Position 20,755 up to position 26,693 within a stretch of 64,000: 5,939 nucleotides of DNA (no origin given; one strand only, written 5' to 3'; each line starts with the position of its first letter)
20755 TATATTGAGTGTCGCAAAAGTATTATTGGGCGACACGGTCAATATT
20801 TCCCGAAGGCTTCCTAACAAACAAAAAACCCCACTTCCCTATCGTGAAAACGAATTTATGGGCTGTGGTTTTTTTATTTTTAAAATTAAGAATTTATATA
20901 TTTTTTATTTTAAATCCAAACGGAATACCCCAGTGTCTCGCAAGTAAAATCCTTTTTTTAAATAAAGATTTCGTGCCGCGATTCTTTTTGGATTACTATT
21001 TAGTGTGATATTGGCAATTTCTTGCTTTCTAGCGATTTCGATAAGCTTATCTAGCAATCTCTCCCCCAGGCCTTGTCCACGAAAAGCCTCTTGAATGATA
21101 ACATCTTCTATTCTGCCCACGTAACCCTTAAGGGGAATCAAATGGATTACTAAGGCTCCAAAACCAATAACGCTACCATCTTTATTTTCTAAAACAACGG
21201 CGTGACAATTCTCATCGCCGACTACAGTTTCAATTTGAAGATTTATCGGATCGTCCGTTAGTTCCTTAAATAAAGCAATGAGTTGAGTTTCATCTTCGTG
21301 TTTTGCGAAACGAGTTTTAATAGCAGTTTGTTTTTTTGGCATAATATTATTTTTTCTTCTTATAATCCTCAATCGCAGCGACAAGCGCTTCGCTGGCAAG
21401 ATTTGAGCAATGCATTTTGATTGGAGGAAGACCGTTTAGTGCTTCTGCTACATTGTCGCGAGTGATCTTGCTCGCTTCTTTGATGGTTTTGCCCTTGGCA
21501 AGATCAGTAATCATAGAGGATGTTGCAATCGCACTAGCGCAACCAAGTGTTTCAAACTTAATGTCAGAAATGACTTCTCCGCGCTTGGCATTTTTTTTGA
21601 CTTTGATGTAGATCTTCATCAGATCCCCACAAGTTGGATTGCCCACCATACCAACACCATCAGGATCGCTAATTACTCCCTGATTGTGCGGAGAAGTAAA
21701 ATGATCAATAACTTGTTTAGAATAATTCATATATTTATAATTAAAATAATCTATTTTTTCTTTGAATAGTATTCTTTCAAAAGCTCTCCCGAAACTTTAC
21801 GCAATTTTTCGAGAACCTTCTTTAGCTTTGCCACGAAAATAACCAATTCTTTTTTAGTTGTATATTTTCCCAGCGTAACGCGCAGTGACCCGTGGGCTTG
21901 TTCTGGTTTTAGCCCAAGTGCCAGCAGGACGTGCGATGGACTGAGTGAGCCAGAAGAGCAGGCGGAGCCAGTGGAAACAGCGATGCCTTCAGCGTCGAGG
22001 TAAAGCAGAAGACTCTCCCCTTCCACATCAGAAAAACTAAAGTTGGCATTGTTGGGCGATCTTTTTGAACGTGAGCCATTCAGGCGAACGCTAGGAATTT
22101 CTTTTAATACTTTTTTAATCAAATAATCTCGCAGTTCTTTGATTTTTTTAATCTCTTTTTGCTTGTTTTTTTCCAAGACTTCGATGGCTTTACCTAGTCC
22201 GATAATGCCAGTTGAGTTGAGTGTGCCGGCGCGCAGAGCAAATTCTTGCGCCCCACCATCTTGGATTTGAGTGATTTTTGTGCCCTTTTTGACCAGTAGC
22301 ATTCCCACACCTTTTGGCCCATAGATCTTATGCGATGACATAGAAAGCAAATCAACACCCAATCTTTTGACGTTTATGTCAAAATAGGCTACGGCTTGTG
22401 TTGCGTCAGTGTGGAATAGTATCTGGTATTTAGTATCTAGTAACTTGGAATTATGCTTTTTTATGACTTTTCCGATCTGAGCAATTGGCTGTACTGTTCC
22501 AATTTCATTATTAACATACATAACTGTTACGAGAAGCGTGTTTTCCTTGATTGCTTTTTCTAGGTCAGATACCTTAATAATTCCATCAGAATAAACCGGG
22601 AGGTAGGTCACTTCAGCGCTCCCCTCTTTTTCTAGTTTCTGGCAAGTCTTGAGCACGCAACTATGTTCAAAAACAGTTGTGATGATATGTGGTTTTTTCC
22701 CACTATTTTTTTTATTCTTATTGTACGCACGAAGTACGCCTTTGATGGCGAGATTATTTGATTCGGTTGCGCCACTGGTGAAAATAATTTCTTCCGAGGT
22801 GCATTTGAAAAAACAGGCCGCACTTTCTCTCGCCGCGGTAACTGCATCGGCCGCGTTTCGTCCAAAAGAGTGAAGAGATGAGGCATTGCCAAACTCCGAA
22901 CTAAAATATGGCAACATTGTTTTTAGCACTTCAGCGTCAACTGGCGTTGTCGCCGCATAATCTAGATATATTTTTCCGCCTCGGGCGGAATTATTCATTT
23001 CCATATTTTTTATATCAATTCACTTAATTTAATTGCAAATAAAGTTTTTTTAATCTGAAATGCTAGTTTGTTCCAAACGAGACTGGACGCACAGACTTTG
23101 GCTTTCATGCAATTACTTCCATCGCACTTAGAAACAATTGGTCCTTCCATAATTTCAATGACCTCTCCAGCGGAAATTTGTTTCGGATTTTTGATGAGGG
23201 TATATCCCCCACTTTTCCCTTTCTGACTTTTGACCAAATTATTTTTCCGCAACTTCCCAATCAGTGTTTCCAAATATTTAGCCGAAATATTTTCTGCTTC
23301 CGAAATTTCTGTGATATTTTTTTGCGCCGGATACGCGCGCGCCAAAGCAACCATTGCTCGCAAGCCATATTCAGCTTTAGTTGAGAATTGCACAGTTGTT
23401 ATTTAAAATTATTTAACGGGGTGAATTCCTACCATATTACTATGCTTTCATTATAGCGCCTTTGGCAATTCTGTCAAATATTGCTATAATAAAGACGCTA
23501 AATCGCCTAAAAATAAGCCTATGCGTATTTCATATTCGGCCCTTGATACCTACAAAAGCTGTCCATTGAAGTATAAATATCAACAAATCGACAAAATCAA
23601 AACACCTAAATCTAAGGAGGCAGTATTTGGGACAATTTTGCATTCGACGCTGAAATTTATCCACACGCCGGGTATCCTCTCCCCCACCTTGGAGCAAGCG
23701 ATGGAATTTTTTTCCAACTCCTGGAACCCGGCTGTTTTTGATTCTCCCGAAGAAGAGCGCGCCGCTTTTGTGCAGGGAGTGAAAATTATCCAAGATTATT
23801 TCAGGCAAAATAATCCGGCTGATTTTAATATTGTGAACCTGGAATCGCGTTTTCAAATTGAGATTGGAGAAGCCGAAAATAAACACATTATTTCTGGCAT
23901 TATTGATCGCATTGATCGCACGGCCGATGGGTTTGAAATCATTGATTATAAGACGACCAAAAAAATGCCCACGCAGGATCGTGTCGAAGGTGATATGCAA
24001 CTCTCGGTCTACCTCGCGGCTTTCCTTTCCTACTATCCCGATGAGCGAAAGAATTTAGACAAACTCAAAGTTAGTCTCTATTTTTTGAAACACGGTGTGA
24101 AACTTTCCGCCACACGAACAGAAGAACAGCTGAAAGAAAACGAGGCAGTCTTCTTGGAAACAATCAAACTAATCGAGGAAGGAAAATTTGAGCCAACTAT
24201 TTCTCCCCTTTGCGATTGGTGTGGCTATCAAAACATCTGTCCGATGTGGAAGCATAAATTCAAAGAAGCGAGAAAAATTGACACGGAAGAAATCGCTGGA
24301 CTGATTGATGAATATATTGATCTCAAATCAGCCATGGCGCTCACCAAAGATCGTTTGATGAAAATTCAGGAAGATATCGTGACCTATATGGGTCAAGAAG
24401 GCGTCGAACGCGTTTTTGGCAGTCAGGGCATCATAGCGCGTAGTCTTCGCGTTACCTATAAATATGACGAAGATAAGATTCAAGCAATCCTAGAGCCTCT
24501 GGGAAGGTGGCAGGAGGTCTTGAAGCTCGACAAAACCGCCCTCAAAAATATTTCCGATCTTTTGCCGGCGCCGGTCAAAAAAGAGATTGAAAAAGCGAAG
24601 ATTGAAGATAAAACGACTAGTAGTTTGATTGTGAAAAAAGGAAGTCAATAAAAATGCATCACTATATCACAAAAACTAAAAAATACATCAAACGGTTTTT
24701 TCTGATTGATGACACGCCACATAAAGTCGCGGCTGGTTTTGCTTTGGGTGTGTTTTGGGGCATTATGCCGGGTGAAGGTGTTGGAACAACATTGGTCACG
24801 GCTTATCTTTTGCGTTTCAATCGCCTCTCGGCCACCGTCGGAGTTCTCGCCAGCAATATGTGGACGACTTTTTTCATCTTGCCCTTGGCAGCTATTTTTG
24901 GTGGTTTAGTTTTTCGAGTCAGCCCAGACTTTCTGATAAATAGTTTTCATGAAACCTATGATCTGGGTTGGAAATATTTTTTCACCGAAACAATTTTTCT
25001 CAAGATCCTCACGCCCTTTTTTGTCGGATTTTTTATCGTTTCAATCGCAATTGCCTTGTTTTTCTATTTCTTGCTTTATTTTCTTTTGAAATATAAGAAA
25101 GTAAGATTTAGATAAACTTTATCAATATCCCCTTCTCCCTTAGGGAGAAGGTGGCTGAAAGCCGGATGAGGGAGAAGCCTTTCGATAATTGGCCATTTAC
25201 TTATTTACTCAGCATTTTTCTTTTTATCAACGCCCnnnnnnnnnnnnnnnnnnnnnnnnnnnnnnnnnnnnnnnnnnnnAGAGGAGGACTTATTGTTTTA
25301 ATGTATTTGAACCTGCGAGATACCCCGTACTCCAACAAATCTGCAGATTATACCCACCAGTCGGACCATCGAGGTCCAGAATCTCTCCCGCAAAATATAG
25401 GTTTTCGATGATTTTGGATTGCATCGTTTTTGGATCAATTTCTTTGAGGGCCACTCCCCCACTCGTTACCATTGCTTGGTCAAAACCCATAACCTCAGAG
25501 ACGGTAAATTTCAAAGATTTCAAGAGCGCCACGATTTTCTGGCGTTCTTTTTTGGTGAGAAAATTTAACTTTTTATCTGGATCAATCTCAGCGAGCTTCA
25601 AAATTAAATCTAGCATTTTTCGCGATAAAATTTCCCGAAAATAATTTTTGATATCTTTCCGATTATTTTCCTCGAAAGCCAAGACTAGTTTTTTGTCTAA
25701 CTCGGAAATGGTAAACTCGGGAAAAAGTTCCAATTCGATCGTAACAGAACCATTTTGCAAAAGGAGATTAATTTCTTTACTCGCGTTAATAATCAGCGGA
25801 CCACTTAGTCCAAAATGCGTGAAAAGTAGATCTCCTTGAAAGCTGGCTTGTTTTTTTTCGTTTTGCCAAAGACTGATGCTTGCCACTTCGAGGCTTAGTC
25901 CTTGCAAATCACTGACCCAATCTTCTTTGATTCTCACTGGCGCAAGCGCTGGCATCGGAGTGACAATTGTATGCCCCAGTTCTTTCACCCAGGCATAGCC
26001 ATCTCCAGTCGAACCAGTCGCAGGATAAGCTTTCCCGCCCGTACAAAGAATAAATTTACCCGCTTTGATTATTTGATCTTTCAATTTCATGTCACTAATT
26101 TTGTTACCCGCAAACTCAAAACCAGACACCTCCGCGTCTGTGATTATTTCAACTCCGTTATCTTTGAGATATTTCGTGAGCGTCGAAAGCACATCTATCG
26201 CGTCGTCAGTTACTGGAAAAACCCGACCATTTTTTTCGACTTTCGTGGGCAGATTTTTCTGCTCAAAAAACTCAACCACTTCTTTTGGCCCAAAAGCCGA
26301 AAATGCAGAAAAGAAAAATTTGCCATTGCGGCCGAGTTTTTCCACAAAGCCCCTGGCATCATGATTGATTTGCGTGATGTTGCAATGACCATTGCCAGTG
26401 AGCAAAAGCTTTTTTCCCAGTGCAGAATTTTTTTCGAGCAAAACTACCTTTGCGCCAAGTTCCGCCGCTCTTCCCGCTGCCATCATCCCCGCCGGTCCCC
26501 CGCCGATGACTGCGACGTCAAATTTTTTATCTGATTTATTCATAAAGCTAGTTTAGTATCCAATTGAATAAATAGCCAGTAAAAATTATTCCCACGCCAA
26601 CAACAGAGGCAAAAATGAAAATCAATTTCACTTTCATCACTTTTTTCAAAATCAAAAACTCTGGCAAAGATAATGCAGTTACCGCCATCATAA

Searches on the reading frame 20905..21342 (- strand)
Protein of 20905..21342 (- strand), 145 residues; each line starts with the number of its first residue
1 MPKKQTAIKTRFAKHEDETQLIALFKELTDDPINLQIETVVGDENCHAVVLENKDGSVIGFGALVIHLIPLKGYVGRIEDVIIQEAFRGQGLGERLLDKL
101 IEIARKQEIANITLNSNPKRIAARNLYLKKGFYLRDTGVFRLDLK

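Call 68: search_protein_families(library=pfam, max_evalue=0.000001, proteins=[window:20905-21342:-])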
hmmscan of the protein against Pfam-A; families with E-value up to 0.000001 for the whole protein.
window:20905-21342:- (145 aa): 3 families
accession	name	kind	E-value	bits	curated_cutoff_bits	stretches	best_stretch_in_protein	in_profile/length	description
PF00583.31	Acetyltransf_1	-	1.5e-15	58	20.7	1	33-132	21-116/116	Acetyltransferase (GNAT) family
PF13508.13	Acetyltransf_7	-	4e-12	46.8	27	1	45-132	2-82/84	Acetyltransferase (GNAT) domain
PF13673.13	Acetyltransf_10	-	4.3e-09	36.9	23.6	1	43-132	28-107/128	Acetyltransferase (GNAT) domain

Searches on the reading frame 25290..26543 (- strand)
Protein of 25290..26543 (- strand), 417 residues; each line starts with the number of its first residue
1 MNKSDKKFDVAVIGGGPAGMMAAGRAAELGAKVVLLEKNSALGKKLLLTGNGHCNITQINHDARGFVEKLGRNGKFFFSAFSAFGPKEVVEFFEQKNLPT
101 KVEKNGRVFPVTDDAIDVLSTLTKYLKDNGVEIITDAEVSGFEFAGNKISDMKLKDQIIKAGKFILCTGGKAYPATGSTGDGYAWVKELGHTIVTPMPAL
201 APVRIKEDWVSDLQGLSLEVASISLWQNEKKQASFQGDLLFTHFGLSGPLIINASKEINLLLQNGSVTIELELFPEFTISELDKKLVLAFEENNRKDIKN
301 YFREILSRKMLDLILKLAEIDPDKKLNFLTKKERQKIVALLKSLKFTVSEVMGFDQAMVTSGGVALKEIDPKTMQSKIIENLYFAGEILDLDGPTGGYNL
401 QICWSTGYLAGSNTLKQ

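Call 69: search_protein_families(library=pfam, max_evalue=0.000001, proteins=[window:25290-26543:-])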
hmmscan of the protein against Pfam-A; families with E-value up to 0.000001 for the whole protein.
window:25290-26543:- (417 aa): 8 families
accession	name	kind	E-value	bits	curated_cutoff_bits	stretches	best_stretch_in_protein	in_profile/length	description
PF03486.20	HI0933_like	-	3.6e-85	285.7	50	1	9-412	2-243/244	HI0933-like protein Rossmann domain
PF22780.1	HI0933_like_1st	-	9.6e-39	133.3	27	1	198-359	2-165/165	HI0933-like protein barrel and H2TH domain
PF12831.13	FAD_oxidored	-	7.6e-13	49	27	1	9-169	1-145/416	FAD dependent oxidoreductase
PF07992.20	Pyr_redox_2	-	5e-11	43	26.1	0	8-48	1-42/291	Pyridine nucleotide-disulphide oxidoreductase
PF01266.30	DAO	-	5.7e-11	43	27.9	0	9-43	1-35/353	FAD dependent oxidoreductase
PF01134.28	GIDA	-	3.1e-10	40.1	22.1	0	9-39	1-31/391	Glucose inhibited division protein A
PF00890.30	FAD_binding_2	-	1.7e-08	34.5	20.4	1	9-43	1-35/414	FAD binding domain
PF00070.33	Pyr_redox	-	3.6e-08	34.2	22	0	10-43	2-35/82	Pyridine nucleotide-disulphide oxidoreductase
